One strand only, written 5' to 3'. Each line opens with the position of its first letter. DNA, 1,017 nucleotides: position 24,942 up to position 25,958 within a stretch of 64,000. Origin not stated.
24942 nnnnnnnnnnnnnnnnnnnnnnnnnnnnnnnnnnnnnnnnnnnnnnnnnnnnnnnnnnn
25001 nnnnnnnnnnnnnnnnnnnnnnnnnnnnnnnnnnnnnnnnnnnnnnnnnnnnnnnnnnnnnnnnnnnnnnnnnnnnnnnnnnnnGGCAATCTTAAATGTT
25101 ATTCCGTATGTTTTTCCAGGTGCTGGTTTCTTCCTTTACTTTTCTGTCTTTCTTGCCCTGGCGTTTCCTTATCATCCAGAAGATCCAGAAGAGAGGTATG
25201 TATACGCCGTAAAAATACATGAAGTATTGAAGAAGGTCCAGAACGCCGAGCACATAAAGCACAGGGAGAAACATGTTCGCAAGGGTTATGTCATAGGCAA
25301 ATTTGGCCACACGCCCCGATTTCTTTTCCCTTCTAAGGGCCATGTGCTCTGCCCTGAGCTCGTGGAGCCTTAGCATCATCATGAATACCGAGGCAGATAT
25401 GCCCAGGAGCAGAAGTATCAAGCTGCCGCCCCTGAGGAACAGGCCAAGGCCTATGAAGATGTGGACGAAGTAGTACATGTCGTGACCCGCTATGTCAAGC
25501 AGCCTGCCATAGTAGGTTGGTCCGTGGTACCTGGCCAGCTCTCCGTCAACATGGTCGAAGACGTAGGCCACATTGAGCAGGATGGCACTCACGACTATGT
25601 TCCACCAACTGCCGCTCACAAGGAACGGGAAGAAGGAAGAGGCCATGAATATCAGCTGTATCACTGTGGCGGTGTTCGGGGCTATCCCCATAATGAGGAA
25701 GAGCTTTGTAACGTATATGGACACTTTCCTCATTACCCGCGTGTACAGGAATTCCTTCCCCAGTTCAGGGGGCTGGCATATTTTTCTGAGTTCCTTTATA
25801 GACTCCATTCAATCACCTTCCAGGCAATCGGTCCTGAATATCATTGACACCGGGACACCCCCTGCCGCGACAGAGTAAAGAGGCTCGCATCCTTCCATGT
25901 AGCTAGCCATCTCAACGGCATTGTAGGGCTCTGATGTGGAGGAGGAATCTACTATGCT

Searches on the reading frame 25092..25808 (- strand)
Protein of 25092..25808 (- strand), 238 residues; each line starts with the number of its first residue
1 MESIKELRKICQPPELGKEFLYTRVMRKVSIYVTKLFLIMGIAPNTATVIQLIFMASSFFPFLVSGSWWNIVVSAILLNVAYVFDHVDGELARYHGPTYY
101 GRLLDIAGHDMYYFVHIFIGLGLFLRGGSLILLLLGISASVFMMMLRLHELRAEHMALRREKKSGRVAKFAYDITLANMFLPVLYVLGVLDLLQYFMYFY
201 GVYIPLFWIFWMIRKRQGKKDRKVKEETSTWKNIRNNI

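Call 9: search_protein_families(library=pfam, proteins=[window:25092-25808:-])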
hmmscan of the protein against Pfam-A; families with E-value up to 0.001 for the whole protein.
window:25092-25808:- (238 aa): 1 family
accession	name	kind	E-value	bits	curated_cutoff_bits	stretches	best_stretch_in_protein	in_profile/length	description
PF01066.26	CDP-OH_P_transf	-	2.4e-09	38.2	22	1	43-186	3-138/152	CDP-alcohol phosphatidyltransferase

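Call 40: search_protein_families(library=ncbifam, proteins=[window:25092-25808:-], max_evalue=0.01)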
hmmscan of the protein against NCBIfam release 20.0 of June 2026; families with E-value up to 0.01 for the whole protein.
window:25092-25808:- (238 aa): 3 families
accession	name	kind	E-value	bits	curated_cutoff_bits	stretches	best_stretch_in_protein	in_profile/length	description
NF040950.1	archin_ph_syn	equivalog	2.9e-08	33.8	180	1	26-143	8-123/191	archaetidylinositol phosphate synthase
NF041135.1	IPPtranDIPPsyn_Thcocales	equivalog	3.5e-06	26.3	580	1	19-94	228-297/419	bifunctional L-myo-inositol-1-phosphate cytidylyltransferase/CDP-L-myo-inositol myo-inositolphosphotransferase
NF045883.1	PIPSynth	equivalog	4.8e-06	26.4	170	1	25-154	6-135/197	phosphatidylinositol phosphate synthase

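Call 54: find_homologous_proteins(query=window:25092-25808:-, max_evalue=0.00001)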
Query window:25092-25808:- (238 aa): 26 proteins with E <= 0.00001 among 1005 candidates.
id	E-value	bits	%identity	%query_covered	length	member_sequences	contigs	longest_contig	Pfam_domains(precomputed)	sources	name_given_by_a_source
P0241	5.4e-154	529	100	100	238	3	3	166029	PF01066.27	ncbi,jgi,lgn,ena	-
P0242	2.2e-87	311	59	100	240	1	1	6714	PF01066.27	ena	-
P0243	3.2e-87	310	56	100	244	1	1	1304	PF01066.27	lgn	-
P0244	4.6e-83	297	53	100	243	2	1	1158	PF01066.27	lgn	-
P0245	2.3e-79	285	53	100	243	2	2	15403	PF01066.27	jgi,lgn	-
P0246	2.4e-73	265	51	100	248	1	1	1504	PF01066.27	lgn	-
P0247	7.2e-72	260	52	100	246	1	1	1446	PF01066.27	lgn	-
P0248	2.6e-71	258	50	100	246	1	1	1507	PF01066.27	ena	-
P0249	2.4e-68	249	48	99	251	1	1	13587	PF01066.27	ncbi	-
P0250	1.3e-61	227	46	100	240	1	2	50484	PF01066.27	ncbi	-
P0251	1.2e-59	220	45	100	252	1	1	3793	PF01066.27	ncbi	-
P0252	1.3e-17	83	30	87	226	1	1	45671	PF01066.27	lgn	-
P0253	2.7e-17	82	31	92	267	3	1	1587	PF01066.27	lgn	-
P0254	5.4e-17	81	35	87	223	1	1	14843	PF01066.27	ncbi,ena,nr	ncbi:MAG: CDP-alcohol phosphatidyltransferase family protein [Patescibacteria group bacterium]|nr:CD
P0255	9.6e-16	77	33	82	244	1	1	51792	PF01066.27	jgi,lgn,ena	-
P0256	3.3e-15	75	35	87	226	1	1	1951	PF01066.27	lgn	-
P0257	5.6e-14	71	30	92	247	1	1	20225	PF01066.27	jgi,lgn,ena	-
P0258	7.1e-14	70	37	53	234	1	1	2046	PF01066.27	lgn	-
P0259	1.7e-13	69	34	71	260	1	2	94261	PF01066.27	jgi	jgi:phosphatidylglycerophosphate synthase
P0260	2.1e-13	69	30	87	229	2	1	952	PF01066.27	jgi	jgi:phosphatidylglycerophosphate synthase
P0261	1.2e-12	66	37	74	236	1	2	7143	PF01066.27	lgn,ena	-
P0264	5.9e-10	58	42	46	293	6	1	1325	PF01066.27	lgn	-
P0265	6.4e-10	57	32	87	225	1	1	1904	PF01066.27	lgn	-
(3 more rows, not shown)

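Call 55: find_encoding_contigs(protein=P0241, flank=2000, max_places=3)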
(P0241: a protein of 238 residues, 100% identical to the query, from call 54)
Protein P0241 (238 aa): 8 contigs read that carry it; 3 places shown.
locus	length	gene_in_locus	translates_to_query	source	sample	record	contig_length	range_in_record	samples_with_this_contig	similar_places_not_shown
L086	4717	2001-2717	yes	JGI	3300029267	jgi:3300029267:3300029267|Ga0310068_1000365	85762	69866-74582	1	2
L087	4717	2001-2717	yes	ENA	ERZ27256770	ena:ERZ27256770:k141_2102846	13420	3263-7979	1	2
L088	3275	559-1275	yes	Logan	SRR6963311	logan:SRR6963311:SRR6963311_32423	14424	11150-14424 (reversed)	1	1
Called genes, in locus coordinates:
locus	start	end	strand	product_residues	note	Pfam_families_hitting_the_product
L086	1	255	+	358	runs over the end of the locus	PF03966:Trm112p, PF13489:Methyltransf_23, PF08003:Methyltransf_9 (weak), PF02353:CMAS (weak), PF13847:Methyltransf_31, PF08241:Methyltransf_11, PF08242:Methyltransf_12, PF13649:Methyltransf_25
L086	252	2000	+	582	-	PF02366:PMT (weak), PF13231:PMT_2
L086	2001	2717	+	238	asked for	PF01066:CDP-OH_P_transf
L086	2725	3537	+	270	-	PF01209:Ubie_methyltran, PF03141:Methyltransf_29 (weak), PF05219:DREV (weak), PF13489:Methyltransf_23, PF13847:Methyltransf_31, PF08241:Methyltransf_11, PF08242:Methyltransf_12, PF13649:Methyltransf_25, +2 more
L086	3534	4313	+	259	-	PF00483:NTP_transferase, PF12804:NTP_transf_3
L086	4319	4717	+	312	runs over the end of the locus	PF01073:3Beta_HSD, PF01370:Epimerase, PF02719:Polysacc_synt_2, PF04321:RmlD_sub_bind, PF07993:NAD_binding_4, PF13460:NAD_binding_10, PF16363:GDP_Man_Dehyd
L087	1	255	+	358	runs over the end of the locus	PF03966:Trm112p, PF13489:Methyltransf_23, PF08003:Methyltransf_9 (weak), PF13847:Methyltransf_31, PF08241:Methyltransf_11, PF08242:Methyltransf_12, PF13649:Methyltransf_25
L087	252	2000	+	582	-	PF02366:PMT (weak), PF13231:PMT_2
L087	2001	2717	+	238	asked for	PF01066:CDP-OH_P_transf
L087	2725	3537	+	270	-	PF01209:Ubie_methyltran, PF03141:Methyltransf_29 (weak), PF05219:DREV (weak), PF13489:Methyltransf_23, PF13847:Methyltransf_31, PF08241:Methyltransf_11, PF08242:Methyltransf_12, PF13649:Methyltransf_25, +2 more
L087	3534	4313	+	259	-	PF00483:NTP_transferase, PF12804:NTP_transf_3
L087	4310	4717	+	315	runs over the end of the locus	PF01073:3Beta_HSD, PF01370:Epimerase, PF02719:Polysacc_synt_2, PF04321:RmlD_sub_bind, PF07993:NAD_binding_4, PF16363:GDP_Man_Dehyd, PF13460:NAD_binding_10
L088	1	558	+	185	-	?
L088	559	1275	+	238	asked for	PF01066:CDP-OH_P_transf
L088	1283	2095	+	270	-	PF01209:Ubie_methyltran, PF03141:Methyltransf_29 (weak), PF05219:DREV (weak), PF13489:Methyltransf_23, PF13847:Methyltransf_31, PF08241:Methyltransf_11, PF08242:Methyltransf_12, PF13649:Methyltransf_25, +2 more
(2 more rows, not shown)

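Call 56: find_encoding_contigs(protein=P0245, flank=10000, max_places=1)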
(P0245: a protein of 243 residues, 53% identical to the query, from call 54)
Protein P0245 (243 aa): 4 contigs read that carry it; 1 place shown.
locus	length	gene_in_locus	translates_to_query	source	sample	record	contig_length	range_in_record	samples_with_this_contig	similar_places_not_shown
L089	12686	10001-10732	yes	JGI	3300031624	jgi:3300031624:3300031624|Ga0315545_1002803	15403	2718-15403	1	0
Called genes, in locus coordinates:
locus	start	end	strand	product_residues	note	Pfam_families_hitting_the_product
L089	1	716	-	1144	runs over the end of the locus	?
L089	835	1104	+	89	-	PF13656:RNA_pol_L_2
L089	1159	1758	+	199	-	PF01949:Endo_dU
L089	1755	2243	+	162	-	-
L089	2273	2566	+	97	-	PF01096:Zn_ribbon_TFIIS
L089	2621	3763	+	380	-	PF13439:Glyco_transf_4, PF13579:Glyco_trans_4_4, PF00534:Glycos_transf_1, PF13692:Glyco_trans_1_4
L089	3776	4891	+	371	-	PF00534:Glycos_transf_1, PF13692:Glyco_trans_1_4, PF13524:Glyco_trans_1_2 (weak)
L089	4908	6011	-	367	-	PF04055:Radical_SAM, PF13186:SPASM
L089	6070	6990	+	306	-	PF00535:Glycos_transf_2, PF10111:Glyco_tranf_2_2, PF13641:Glyco_tranf_2_3, PF13632:Glyco_trans_2_3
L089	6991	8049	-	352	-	PF03966:Trm112p, PF03848:TehB (weak), PF13489:Methyltransf_23, PF08003:Methyltransf_9 (weak), PF13649:Methyltransf_25, PF13847:Methyltransf_31, PF08241:Methyltransf_11, PF08242:Methyltransf_12, +2 more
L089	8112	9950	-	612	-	PF02366:PMT, PF13231:PMT_2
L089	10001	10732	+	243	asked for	PF01066:CDP-OH_P_transf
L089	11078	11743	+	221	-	PF01609:DDE_Tnp_1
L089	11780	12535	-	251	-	PF00483:NTP_transferase, PF01128:IspD (faint), PF12804:NTP_transf_3, PF20202:DUF6564 (weak)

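Call 57: find_encoding_contigs(protein=P0249, flank=10000, max_places=1)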
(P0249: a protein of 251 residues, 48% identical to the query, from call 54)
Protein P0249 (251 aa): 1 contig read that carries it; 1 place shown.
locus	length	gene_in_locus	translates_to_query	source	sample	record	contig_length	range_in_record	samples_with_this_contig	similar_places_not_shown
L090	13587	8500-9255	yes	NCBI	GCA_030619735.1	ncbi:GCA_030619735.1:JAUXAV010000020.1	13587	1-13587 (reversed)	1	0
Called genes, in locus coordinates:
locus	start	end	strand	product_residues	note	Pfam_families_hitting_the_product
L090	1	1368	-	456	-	?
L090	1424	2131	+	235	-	PF00535:Glycos_transf_2, PF10111:Glyco_tranf_2_2, PF13641:Glyco_tranf_2_3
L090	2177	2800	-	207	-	PF01966:HD (weak)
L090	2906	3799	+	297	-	PF00483:NTP_transferase, PF12804:NTP_transf_3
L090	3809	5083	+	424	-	PF07690:MFS_1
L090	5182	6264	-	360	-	PF13439:Glyco_transf_4, PF13477:Glyco_trans_4_2, PF13579:Glyco_trans_4_4, PF20706:GT4-conflict, PF00534:Glycos_transf_1, PF13692:Glyco_trans_1_4, PF13524:Glyco_trans_1_2 (weak)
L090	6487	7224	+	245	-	PF00535:Glycos_transf_2, PF13641:Glyco_tranf_2_3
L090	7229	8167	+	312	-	PF03706:LPG_synthase_TM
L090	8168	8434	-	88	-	-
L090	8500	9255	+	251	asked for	PF01066:CDP-OH_P_transf (weak)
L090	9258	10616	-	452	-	PF02310:B12-binding, PF04055:Radical_SAM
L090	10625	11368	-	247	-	PF05219:DREV (weak), PF13489:Methyltransf_23, PF01209:Ubie_methyltran, PF07021:MetW (weak), PF13847:Methyltransf_31, PF08241:Methyltransf_11, PF08242:Methyltransf_12, PF13649:Methyltransf_25, +1 more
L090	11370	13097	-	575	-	PF02366:PMT (weak), PF13231:PMT_2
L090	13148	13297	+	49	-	-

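Call 58: find_encoding_contigs(protein=P0250, flank=10000, max_places=1)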
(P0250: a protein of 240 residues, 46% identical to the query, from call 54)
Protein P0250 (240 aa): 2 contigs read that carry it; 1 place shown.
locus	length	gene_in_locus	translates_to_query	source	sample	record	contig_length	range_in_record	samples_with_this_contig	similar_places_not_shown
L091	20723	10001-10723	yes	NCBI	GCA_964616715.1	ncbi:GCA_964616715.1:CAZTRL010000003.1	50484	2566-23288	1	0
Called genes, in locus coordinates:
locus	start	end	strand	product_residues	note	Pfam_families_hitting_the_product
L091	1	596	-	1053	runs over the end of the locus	?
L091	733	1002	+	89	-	PF13656:RNA_pol_L_2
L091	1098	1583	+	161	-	-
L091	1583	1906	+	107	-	PF24042:DUF7351 (weak), PF01096:Zn_ribbon_TFIIS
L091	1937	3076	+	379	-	PF13439:Glyco_transf_4, PF13579:Glyco_trans_4_4, PF00534:Glycos_transf_1, PF13692:Glyco_trans_1_4, PF13524:Glyco_trans_1_2 (weak)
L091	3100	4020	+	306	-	PF00106:adh_short (faint), PF01073:3Beta_HSD, PF01370:Epimerase, PF02719:Polysacc_synt_2, PF04321:RmlD_sub_bind, PF13460:NAD_binding_10, PF16363:GDP_Man_Dehyd, PF07993:NAD_binding_4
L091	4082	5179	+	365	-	PF00534:Glycos_transf_1, PF20706:GT4-conflict (weak), PF13692:Glyco_trans_1_4, PF13524:Glyco_trans_1_2 (weak)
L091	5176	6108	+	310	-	PF00535:Glycos_transf_2, PF10111:Glyco_tranf_2_2, PF13641:Glyco_tranf_2_3, PF13632:Glyco_trans_2_3 (weak)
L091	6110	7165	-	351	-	PF03966:Trm112p (weak), PF08003:Methyltransf_9 (weak), PF13489:Methyltransf_23, PF01728:FtsJ (weak), PF13649:Methyltransf_25, PF13847:Methyltransf_31, PF08241:Methyltransf_11, PF08242:Methyltransf_12, +1 more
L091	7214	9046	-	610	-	PF13231:PMT_2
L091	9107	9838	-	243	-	PF01209:Ubie_methyltran (weak), PF13489:Methyltransf_23, PF13847:Methyltransf_31, PF08241:Methyltransf_11, PF08242:Methyltransf_12, PF13649:Methyltransf_25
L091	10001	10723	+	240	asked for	PF01066:CDP-OH_P_transf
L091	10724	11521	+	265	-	PF01209:Ubie_methyltran (weak), PF13489:Methyltransf_23, PF13847:Methyltransf_31, PF08241:Methyltransf_11, PF08242:Methyltransf_12, PF13649:Methyltransf_25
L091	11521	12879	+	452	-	PF02310:B12-binding, PF04055:Radical_SAM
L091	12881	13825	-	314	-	PF03706:LPG_synthase_TM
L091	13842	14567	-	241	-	PF13641:Glyco_tranf_2_3, PF00535:Glycos_transf_2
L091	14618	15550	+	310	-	PF01073:3Beta_HSD, PF01370:Epimerase, PF02719:Polysacc_synt_2, PF04321:RmlD_sub_bind, PF07993:NAD_binding_4, PF13460:NAD_binding_10 (weak), PF16363:GDP_Man_Dehyd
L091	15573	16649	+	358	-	PF13439:Glyco_transf_4, PF13477:Glyco_trans_4_2 (weak), PF13579:Glyco_trans_4_4, PF20706:GT4-conflict, PF00534:Glycos_transf_1, PF13692:Glyco_trans_1_4, PF13524:Glyco_trans_1_2 (weak)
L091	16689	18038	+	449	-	PF06662:C5-epim_C (faint)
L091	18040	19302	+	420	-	PF00881:Nitroreductase, PF00881:Nitroreductase, PF13489:Methyltransf_23, PF01209:Ubie_methyltran, PF13847:Methyltransf_31, PF08241:Methyltransf_11, PF08242:Methyltransf_12 (weak), PF13649:Methyltransf_25, +1 more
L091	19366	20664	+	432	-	PF01943:Polysacc_synt, PF13440:Polysacc_synt_3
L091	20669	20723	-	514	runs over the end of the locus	PF13231:PMT_2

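Call 60: find_encoding_contigs(protein=P0241, flank=10000, max_places=8)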
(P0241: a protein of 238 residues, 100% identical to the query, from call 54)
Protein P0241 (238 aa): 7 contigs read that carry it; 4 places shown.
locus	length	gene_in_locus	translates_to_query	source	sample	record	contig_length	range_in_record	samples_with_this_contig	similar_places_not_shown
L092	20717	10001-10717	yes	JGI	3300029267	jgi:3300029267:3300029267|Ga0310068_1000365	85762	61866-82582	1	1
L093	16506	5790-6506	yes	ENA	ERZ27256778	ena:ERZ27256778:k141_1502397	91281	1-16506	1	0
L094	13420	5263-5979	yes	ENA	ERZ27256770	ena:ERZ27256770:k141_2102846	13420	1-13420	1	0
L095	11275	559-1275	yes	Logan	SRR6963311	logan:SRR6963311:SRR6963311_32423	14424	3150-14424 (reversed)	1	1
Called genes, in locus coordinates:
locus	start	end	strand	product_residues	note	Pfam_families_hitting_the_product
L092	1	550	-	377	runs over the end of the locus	PF13439:Glyco_transf_4, PF13477:Glyco_trans_4_2 (weak), PF13579:Glyco_trans_4_4, PF20706:GT4-conflict, PF00534:Glycos_transf_1, PF13692:Glyco_trans_1_4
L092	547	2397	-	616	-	PF13522:GATase_6, PF13537:GATase_7, PF00733:Asn_synthase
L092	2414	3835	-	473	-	PF02310:B12-binding, PF04055:Radical_SAM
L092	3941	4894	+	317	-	PF00535:Glycos_transf_2, PF10111:Glyco_tranf_2_2, PF13641:Glyco_tranf_2_3, PF13506:Glyco_transf_21, PF13632:Glyco_trans_2_3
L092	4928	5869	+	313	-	PF00106:adh_short (weak), PF01073:3Beta_HSD, PF01370:Epimerase, PF02719:Polysacc_synt_2, PF04321:RmlD_sub_bind, PF05368:NmrA, PF13460:NAD_binding_10, PF16363:GDP_Man_Dehyd, +1 more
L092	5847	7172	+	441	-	PF02737:3HCDH_N (faint), PF03446:NAD_binding_2 (faint), PF03721:UDPG_MGDP_dh_N, PF03807:F420_oxidored (faint), PF00984:UDPG_MGDP_dh, PF03720:UDPG_MGDP_dh_C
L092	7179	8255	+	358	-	PF03966:Trm112p, PF13489:Methyltransf_23, PF08003:Methyltransf_9 (weak), PF02353:CMAS (weak), PF13847:Methyltransf_31, PF08241:Methyltransf_11, PF08242:Methyltransf_12, PF13649:Methyltransf_25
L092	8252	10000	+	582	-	PF02366:PMT (weak), PF13231:PMT_2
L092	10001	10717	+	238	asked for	PF01066:CDP-OH_P_transf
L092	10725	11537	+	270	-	PF01209:Ubie_methyltran, PF03141:Methyltransf_29 (weak), PF05219:DREV (weak), PF13489:Methyltransf_23, PF13847:Methyltransf_31, PF08241:Methyltransf_11, PF08242:Methyltransf_12, PF13649:Methyltransf_25, +2 more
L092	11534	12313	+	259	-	PF00483:NTP_transferase, PF12804:NTP_transf_3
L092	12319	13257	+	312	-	PF01073:3Beta_HSD, PF01370:Epimerase, PF02719:Polysacc_synt_2, PF04321:RmlD_sub_bind, PF07993:NAD_binding_4, PF13460:NAD_binding_10, PF16363:GDP_Man_Dehyd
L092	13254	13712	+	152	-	PF00908:dTDP_sugar_isom, PF05523:FdtA (weak), PF14667:Polysacc_synt_C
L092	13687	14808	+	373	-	PF01073:3Beta_HSD (weak), PF01370:Epimerase, PF02719:Polysacc_synt_2, PF04321:RmlD_sub_bind (weak), PF16363:GDP_Man_Dehyd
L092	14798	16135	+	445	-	PF01041:DegT_DnrJ_EryC1, PF01053:Cys_Met_Meta_PP (weak), PF00266:Aminotran_5 (faint)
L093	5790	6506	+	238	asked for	PF01066:CDP-OH_P_transf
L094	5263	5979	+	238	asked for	PF01066:CDP-OH_P_transf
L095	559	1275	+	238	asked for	PF01066:CDP-OH_P_transf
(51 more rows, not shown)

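Call 67: list_cluster_members(proteins=[P0241, P0121, P0123, P0001, P0249, P0250, P0010])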
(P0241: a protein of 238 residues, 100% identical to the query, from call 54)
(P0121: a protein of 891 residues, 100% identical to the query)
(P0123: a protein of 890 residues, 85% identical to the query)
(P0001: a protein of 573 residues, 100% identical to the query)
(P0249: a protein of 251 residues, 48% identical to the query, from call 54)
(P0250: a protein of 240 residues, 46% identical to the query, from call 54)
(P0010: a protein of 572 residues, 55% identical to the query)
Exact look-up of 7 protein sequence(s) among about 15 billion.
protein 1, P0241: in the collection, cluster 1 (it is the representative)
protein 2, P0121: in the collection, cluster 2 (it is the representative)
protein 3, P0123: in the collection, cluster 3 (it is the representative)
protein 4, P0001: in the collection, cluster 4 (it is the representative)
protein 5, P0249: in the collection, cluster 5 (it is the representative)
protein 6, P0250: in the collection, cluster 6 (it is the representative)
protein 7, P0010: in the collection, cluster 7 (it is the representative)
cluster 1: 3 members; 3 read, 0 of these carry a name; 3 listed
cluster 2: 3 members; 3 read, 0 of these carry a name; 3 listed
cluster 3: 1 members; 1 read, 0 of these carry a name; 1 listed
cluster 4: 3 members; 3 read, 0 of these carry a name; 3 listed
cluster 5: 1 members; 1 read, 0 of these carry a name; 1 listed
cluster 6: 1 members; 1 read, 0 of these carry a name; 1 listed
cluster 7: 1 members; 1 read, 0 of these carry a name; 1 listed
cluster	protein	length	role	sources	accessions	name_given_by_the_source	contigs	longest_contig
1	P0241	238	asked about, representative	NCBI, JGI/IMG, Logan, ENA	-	-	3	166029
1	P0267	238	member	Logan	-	-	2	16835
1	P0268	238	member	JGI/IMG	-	-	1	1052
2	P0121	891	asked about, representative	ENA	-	-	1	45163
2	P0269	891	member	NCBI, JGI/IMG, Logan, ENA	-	-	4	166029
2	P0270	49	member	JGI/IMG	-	-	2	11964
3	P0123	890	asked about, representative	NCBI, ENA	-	-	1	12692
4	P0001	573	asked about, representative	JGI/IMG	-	-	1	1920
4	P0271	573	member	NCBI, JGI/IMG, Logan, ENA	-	-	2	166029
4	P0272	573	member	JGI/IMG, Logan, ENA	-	-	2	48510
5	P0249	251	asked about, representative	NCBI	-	-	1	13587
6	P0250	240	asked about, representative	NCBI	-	-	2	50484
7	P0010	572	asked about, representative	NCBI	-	-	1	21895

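Call 76: find_encoding_contigs(protein=P0255, flank=10000, max_places=1)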
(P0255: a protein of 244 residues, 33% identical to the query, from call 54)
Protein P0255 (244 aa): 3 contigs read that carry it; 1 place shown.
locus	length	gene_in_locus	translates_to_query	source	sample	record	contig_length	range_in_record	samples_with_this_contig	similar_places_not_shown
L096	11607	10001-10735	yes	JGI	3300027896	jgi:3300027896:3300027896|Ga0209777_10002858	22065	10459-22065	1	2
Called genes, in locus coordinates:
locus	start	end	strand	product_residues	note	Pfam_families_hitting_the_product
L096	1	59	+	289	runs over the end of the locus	PF00248:Aldo_ket_red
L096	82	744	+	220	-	PF13489:Methyltransf_23 (weak), PF13847:Methyltransf_31 (weak), PF08241:Methyltransf_11, PF08242:Methyltransf_12 (weak), PF13649:Methyltransf_25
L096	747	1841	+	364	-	-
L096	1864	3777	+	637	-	PF02350:Epimerase_2 (weak), PF27878:PFTS_polysacc, PF04464:Glyphos_transf (weak), PF05159:Capsule_synth (weak)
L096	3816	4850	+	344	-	PF07021:MetW (weak), PF13489:Methyltransf_23, PF13847:Methyltransf_31, PF08241:Methyltransf_11, PF08242:Methyltransf_12, PF13649:Methyltransf_25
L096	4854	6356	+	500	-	PF02310:B12-binding, PF04055:Radical_SAM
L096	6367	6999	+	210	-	PF00117:GATase, PF01174:SNO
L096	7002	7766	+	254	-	PF00977:His_biosynth, PF03060:NMO (faint), PF01207:Dus (faint), PF05690:ThiG (faint)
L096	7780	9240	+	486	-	PF01943:Polysacc_synt, PF13440:Polysacc_synt_3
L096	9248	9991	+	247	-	PF01555:N6_N4_Mtase (faint), PF13489:Methyltransf_23, PF01209:Ubie_methyltran, PF13847:Methyltransf_31, PF08241:Methyltransf_11, PF08242:Methyltransf_12, PF13649:Methyltransf_25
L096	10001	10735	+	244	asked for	PF01066:CDP-OH_P_transf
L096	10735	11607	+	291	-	?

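Call 77: find_encoding_contigs(protein=P0252, flank=10000, max_places=1)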
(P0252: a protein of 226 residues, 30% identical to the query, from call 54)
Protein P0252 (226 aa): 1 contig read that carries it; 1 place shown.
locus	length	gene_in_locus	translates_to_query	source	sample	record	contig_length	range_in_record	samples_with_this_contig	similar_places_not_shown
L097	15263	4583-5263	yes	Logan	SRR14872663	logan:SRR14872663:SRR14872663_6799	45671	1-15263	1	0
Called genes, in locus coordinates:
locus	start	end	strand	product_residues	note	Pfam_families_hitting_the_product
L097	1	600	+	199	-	?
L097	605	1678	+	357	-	PF02366:PMT (weak), PF13231:PMT_2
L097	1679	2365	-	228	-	PF00535:Glycos_transf_2, PF10111:Glyco_tranf_2_2, PF13641:Glyco_tranf_2_3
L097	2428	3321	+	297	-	PF01073:3Beta_HSD, PF01370:Epimerase, PF04321:RmlD_sub_bind, PF07993:NAD_binding_4 (faint), PF16363:GDP_Man_Dehyd, PF02719:Polysacc_synt_2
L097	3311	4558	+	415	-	-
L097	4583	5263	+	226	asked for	PF01066:CDP-OH_P_transf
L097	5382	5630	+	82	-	PF12728:HTH_17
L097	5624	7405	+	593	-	PF00664:ABC_membrane, PF00005:ABC_tran, PF02463:SMC_N (weak)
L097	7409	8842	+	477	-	PF05159:Capsule_synth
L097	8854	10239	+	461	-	PF02310:B12-binding, PF04055:Radical_SAM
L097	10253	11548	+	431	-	PF02348:CTP_transf_3, PF13302:Acetyltransf_3, PF13420:Acetyltransf_4, PF00583:Acetyltransf_1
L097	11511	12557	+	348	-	PF01408:GFO_IDH_MocA, PF03807:F420_oxidored (weak)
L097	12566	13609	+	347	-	PF03102:NeuB, PF08666:SAF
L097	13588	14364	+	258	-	PF00551:Formyl_trans_N, PF02911:Formyl_trans_C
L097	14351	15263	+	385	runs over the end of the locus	PF02350:Epimerase_2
